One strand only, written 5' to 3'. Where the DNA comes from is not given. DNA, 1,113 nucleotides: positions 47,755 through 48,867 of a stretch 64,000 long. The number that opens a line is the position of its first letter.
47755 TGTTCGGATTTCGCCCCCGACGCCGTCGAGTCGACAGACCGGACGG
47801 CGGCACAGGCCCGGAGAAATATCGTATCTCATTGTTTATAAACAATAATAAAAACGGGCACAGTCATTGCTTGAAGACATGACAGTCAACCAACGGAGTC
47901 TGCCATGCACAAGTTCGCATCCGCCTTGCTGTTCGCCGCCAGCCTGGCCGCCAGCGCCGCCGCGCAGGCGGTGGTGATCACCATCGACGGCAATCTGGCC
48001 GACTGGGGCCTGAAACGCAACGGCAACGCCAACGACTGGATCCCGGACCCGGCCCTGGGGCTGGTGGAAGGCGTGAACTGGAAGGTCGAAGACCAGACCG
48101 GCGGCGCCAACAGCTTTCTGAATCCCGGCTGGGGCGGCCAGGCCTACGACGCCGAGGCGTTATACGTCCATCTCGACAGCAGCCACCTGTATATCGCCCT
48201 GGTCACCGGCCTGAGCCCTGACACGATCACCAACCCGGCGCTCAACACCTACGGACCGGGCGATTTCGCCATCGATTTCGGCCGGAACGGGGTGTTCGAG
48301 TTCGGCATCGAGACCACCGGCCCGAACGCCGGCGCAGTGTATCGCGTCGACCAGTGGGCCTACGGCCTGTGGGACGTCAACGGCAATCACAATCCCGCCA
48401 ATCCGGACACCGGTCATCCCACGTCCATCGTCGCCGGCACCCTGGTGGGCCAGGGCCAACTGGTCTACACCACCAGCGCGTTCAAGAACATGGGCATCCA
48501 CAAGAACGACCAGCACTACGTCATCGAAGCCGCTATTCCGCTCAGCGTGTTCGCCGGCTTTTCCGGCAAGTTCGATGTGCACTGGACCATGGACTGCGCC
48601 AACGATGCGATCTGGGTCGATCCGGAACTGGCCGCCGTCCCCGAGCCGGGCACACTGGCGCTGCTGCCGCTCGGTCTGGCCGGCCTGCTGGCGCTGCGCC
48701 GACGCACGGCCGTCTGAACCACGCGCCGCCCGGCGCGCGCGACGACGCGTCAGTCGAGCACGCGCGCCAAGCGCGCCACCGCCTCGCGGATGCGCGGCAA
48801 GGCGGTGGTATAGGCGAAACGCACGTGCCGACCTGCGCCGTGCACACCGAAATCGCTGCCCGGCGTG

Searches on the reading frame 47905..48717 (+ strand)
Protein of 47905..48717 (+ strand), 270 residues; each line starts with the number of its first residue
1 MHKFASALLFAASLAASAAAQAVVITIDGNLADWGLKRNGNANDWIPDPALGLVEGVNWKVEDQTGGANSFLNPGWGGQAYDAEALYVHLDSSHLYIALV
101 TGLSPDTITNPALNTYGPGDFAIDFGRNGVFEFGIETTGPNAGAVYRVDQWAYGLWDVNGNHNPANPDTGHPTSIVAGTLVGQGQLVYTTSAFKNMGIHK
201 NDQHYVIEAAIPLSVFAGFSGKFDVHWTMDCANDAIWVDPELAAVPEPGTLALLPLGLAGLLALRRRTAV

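Call 87: search_protein_families(library=pfam, proteins=[window:47905-48717:+], max_evalue=0.001)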
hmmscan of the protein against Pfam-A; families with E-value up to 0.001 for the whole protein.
window:47905-48717:+ (270 aa): 1 family
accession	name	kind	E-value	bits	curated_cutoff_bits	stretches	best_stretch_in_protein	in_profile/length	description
PF07589.16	PEP-CTERM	-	5.7e-05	23.5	20.7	1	244-267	1-24/24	PEP-CTERM motif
